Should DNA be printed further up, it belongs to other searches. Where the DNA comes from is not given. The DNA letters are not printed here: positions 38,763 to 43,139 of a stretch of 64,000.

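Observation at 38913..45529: Three-gene orphan operon (112 aa, 722 aa, 1358 aa): best candidate for an undescribed system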

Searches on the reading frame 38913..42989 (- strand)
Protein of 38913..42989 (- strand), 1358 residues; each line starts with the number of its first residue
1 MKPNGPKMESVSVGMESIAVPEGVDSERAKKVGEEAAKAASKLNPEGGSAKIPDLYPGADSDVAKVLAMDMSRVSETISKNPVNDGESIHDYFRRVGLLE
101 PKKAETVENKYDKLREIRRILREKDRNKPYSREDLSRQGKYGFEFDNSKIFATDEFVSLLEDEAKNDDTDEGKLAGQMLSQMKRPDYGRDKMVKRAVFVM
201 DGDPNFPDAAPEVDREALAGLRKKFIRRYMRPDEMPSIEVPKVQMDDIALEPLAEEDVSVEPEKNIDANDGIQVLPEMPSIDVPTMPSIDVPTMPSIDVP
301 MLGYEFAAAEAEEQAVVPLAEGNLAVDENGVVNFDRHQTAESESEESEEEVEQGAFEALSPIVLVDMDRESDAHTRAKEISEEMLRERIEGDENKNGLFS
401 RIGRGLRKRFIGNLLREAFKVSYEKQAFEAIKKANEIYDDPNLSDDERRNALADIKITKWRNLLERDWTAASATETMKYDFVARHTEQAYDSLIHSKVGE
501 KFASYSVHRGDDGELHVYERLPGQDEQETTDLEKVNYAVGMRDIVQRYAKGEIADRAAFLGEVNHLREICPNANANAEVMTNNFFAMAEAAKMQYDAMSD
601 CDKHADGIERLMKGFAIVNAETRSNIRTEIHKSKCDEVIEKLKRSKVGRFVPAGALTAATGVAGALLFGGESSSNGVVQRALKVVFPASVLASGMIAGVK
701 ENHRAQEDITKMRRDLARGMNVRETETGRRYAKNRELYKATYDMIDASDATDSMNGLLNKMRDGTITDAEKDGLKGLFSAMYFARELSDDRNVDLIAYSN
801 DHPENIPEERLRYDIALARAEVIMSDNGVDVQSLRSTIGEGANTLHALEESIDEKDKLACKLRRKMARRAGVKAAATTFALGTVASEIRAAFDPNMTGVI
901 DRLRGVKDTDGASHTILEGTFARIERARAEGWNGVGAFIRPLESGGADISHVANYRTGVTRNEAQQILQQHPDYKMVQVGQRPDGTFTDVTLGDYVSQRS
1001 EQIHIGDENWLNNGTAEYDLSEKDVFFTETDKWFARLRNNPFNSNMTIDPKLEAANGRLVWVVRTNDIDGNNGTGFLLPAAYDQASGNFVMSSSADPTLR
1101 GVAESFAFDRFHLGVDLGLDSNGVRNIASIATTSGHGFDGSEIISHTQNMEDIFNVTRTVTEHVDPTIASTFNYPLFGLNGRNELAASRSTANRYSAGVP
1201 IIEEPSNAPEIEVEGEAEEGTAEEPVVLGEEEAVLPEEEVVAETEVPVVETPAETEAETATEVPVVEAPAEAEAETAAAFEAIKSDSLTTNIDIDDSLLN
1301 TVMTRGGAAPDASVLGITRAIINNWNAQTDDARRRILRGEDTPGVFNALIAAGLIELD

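Call 3: search_protein_families(library=pfam, proteins=[window:38913-42989:-], max_evalue=1)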
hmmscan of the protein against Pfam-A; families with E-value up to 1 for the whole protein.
window:38913-42989:- (1358 aa): 1 family
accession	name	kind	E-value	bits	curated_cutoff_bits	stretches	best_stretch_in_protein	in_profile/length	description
PF09957.15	VapB_antitoxin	-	0.0038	17.5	23.4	1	1290-1308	3-21/47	Bacterial antitoxin of type II TA system, VapB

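Call 4: search_protein_families(library=ncbifam, proteins=[window:38913-42989:-], max_evalue=1)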
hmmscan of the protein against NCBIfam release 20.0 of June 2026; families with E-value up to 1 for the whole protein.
window:38913-42989:- (1358 aa): 0 families

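Call 5: search_protein_families(library=phrogs, proteins=[window:38913-42989:-], max_evalue=1)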
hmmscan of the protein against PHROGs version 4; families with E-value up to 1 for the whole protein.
window:38913-42989:- (1358 aa): 0 families

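Call 10: find_homologous_proteins(query=window:38913-42989:-)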
Query window:38913-42989:- (1358 aa): 1 proteins with E <= 0.001 among 8000 candidates.
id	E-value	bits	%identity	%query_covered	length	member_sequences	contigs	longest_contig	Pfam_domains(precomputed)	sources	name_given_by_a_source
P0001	0.0e+0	2068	96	71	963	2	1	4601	-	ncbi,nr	ncbi:hypothetical protein IJ847_01565, partial [Candidatus Saccharibacteria bacterium]|nr:hypothetic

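Call 12: search_solved_structures(query=window:38913-42989:-, max_evalue=1)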
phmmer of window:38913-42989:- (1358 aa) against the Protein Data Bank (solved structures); distinct sequences matched with E-value up to 1: 0.

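Call 29: search_protein_representatives(protein=window:39420-42692:-)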
Query: 1091 residues. Proteins with E-value up to 0.001 (for the whole library): 449; up to 1e-10: 303; up to 1e-30: 21. The best 150 are listed.
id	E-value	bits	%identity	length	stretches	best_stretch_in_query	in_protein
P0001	0.0e+00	1757.8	98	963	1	291-1091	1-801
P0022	7.2e-224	762.6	45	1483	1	172-1066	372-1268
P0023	1.6e-43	165.6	31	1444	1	236-1090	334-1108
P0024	6.2e-43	163.7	29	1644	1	258-1089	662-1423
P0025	1.1e-41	159.6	29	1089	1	380-1064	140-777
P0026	2.9e-40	154.8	28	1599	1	211-1066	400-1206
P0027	5.7e-40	153.9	29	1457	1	241-1071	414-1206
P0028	1.8e-38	148.9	26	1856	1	251-1037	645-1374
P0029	3.9e-37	144.5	28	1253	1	239-960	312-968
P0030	4.9e-37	144.2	29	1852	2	382-1061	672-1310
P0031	7.6e-37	143.5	27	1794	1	47-1056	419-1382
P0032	4.5e-36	141.0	30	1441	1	240-1065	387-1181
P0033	4.8e-34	134.2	27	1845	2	382-1063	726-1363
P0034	1.8e-33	132.4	31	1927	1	251-821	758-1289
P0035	3.6e-33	131.4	28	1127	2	447-1042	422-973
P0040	7.2e-31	123.7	28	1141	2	419-1059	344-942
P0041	1.0e-30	123.2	27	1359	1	313-828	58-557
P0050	4.2e-27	111.3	27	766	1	428-890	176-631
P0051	4.4e-27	111.2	29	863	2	471-1062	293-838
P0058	5.5e-25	104.2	30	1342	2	438-823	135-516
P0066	3.4e-24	101.6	28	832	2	508-813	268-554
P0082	5.6e-23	97.6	32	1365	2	437-823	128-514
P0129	2.2e-19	85.7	27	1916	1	505-809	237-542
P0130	2.4e-19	85.6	28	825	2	387-803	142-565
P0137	4.6e-19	84.7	28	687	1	430-804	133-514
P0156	1.9e-18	82.6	27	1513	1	359-821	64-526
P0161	3.7e-18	81.7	32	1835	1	443-822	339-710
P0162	4.1e-18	81.5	26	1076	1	347-803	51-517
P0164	6.0e-18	81.0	30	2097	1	507-804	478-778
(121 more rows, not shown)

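Call 71: list_cluster_members(proteins=[P0022, P0024, P0026, P0040, P0058, P0082, P0041, P0129, P0156, P0162])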
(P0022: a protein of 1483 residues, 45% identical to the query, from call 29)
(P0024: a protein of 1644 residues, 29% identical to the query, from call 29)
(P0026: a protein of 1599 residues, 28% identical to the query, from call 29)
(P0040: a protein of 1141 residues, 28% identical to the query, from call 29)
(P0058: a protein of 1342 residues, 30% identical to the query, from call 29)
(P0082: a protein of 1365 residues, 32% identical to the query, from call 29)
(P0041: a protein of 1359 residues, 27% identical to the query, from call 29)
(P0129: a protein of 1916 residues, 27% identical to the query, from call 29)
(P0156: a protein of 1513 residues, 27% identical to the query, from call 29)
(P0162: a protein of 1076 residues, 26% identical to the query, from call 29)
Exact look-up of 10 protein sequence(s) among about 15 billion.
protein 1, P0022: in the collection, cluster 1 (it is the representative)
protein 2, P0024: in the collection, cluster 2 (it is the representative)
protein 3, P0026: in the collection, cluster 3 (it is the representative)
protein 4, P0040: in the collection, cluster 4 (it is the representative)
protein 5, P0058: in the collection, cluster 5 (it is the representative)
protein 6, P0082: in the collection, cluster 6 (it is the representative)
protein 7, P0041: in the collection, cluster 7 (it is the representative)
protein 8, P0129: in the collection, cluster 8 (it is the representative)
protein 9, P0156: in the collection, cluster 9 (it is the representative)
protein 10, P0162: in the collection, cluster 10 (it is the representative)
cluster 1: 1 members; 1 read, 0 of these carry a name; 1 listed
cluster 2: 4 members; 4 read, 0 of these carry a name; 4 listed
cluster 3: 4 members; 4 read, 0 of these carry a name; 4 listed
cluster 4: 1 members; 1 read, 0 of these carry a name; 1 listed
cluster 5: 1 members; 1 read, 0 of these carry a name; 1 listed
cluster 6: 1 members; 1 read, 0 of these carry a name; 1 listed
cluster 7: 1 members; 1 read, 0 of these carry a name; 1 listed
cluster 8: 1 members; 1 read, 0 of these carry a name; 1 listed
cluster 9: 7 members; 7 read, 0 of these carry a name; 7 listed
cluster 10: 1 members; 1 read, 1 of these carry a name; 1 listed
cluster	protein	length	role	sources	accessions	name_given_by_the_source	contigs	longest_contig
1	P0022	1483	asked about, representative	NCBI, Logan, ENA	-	-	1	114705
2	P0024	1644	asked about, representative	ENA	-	-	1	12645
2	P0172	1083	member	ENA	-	-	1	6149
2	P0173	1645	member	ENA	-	-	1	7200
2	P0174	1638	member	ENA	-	-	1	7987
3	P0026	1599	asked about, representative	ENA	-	-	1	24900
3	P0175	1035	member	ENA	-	-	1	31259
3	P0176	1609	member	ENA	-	-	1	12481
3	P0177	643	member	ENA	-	-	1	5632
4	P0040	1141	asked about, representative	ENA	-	-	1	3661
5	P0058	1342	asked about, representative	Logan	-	-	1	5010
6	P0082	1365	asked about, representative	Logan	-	-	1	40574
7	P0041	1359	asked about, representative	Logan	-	-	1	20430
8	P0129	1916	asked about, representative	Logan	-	-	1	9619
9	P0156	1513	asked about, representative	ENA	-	-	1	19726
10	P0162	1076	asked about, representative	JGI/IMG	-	hypothetical protein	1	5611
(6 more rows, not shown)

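Call 72: find_encoding_contigs(protein=P0022, flank=8000, max_places=1)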
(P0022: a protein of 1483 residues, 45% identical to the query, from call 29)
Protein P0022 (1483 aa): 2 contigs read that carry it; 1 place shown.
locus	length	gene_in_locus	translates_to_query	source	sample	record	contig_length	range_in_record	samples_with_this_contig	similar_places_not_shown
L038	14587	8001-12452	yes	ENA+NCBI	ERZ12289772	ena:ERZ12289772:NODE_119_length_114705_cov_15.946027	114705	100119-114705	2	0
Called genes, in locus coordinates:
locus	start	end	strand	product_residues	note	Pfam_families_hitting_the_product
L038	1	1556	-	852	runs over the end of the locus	PF00133:tRNA-synt_1, PF01406:tRNA-synt_1e (faint), PF09334:tRNA-synt_1g (weak), PF13603:tRNA-synt_1_2, PF09334:tRNA-synt_1g (weak), PF08264:Anticodon_1, PF10458:Val_tRNA-synt_C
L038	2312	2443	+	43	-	-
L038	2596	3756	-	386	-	PF01041:DegT_DnrJ_EryC1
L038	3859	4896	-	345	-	PF02543:Carbam_trans_N (faint), PF00814:TsaD, PF22521:HypF_C_2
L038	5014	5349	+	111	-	-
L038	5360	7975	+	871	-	-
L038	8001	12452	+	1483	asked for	-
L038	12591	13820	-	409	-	PF12704:MacB_PCD, PF02687:FtsX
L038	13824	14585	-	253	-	?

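Call 79: find_encoding_contigs(protein=P0050, flank=6000, max_places=2)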
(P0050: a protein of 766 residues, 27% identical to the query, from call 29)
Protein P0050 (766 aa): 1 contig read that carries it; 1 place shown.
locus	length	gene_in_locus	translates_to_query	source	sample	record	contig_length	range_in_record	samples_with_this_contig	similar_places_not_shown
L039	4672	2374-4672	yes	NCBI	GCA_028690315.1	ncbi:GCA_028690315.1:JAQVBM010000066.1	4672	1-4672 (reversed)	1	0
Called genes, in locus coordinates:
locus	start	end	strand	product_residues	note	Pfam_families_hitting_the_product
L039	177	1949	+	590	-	PF04760:IF2_N, PF00009:GTP_EFTU, PF00071:Ras (weak), PF01926:MMR_HSR1, PF14578:GTP_EFTU_D4 (faint), PF22042:EF-G_D2, PF11987:IF-2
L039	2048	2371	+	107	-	PF18908:DUF5663 (weak)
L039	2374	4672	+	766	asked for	?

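Call 82: find_encoding_contigs(protein=P0137, flank=5000, max_places=2)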
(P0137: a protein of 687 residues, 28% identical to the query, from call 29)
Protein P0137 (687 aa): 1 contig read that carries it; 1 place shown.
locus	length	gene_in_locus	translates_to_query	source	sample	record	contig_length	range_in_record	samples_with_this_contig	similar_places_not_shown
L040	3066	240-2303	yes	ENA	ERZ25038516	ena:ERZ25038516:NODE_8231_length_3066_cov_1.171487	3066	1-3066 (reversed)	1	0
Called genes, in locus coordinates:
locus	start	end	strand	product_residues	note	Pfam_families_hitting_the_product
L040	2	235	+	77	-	?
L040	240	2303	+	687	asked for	-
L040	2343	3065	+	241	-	?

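Call 83: find_encoding_contigs(protein=P0130, flank=5000, max_places=2)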
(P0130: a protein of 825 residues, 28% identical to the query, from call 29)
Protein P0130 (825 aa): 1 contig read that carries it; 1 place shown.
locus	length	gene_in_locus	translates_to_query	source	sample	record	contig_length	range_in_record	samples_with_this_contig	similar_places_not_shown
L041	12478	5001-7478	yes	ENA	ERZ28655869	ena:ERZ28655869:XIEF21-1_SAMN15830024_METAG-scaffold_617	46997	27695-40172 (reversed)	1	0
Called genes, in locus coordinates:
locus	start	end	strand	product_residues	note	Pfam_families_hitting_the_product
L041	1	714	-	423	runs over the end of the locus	PF01041:DegT_DnrJ_EryC1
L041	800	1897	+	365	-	PF02388:FemAB, PF13480:Acetyltransf_6, PF02388:FemAB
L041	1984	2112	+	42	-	-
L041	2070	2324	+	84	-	-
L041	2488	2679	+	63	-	-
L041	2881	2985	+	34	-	-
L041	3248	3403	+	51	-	-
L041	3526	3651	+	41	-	-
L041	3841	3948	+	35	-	-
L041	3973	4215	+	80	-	-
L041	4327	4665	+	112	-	-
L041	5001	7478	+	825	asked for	-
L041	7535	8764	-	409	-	PF12704:MacB_PCD, PF02687:FtsX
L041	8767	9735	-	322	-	PF02463:SMC_N (faint), PF00005:ABC_tran, PF13304:AAA_21 (weak)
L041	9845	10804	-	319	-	PF00781:DAGK_cat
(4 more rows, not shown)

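Call 96: search_protein_families(library=padloc, proteins=[window:38913-42989:-], max_evalue=0.1)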
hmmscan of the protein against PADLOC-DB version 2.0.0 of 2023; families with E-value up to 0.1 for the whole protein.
window:38913-42989:- (1358 aa): 0 families

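Call 120: find_encoding_contigs(protein=P0066, flank=5000, max_places=1)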
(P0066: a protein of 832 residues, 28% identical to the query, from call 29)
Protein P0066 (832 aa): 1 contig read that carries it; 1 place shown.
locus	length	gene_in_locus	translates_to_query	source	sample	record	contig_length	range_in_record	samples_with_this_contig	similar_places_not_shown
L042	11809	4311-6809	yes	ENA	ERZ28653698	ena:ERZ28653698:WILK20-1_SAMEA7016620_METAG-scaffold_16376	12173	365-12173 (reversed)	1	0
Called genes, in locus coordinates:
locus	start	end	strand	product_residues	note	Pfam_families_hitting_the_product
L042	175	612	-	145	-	-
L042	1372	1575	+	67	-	PF10685:KGG (faint)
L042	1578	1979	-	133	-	-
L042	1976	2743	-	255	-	PF00480:ROK, PF02685:Glucokinase (weak)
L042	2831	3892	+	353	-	PF21710:Spt6_S1 (faint), PF00575:S1, PF13509:S1_2 (faint), PF23459:S1_RRP5 (faint), PF00575:S1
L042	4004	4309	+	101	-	-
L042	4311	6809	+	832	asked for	-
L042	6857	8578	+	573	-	PF00501:AMP-binding, PF13193:AMP-binding_C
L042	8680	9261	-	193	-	-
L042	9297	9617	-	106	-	PF13641:Glyco_tranf_2_3, PF00535:Glycos_transf_2, PF10111:Glyco_tranf_2_2 (weak)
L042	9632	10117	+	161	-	PF06695:Sm_multidrug_ex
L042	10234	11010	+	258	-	-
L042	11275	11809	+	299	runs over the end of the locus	?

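Call 121: find_encoding_contigs(protein=P0051, flank=5000, max_places=1)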
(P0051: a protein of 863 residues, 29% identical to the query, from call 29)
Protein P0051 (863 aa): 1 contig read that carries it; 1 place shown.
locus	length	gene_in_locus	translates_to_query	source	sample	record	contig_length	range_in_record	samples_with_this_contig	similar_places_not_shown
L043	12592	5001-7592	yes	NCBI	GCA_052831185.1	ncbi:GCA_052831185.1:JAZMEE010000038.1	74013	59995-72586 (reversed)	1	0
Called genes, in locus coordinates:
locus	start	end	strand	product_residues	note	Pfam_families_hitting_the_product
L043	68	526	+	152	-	-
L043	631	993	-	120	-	PF03819:MazG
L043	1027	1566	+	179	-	PF00588:SpoU_methylase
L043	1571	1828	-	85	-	-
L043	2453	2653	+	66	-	PF10685:KGG (faint)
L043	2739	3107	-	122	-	-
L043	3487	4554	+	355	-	PF21710:Spt6_S1 (faint), PF00575:S1 (weak), PF13509:S1_2 (faint), PF23459:S1_RRP5 (faint), PF00575:S1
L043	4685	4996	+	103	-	PF18908:DUF5663 (weak)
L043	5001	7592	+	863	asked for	-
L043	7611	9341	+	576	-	PF00501:AMP-binding, PF13193:AMP-binding_C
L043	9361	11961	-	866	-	PF00690:Cation_ATPase_N, PF00122:E1-E2_ATPase, PF00702:Hydrolase, PF13246:Cation_ATPase, PF08282:Hydrolase_3 (weak), PF00689:Cation_ATPase_C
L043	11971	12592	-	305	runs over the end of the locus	PF00535:Glycos_transf_2, PF10111:Glyco_tranf_2_2, PF13641:Glyco_tranf_2_3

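Call 124: search_protein_families(library=pfam, alignment_id=A11, max_evalue=0.001)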
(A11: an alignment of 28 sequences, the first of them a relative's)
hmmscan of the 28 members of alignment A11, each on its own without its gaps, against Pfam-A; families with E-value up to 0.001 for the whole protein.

A. member 1, P0164 (2097 aa): 3 families
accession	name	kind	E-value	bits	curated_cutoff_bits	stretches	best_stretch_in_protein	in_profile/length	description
PF00069.31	Pkinase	-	1e-13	51.7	31.7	1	1912-2078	88-253/263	Protein kinase domain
PF07714.23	PK_Tyr_Ser-Thr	-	4.5e-08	33.2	23.1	1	1908-2077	87-249/258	Protein tyrosine and serine/threonine kinase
PF14531.12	Kinase-like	-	0.00034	20.4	25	1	1924-2032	148-258/289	Kinase-like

B. families by the number of members that match (of 28 scanned): 6 families
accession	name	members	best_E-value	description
PF00069.31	Pkinase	2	7.9e-26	Protein kinase domain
PF07714.23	PK_Tyr_Ser-Thr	2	1.2e-14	Protein tyrosine and serine/threonine kinase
PF01075.23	Glyco_transf_9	1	8.3e-15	Glycosyltransferase family 9 (heptosyltransferase)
PF08593.16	Mug135_C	1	0.00011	Mug135-like, C-terminal domain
PF14531.12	Kinase-like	1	0.00034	Kinase-like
PF14823.11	Sirohm_synth_C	1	0.00062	Sirohaem biosynthesis protein C-terminal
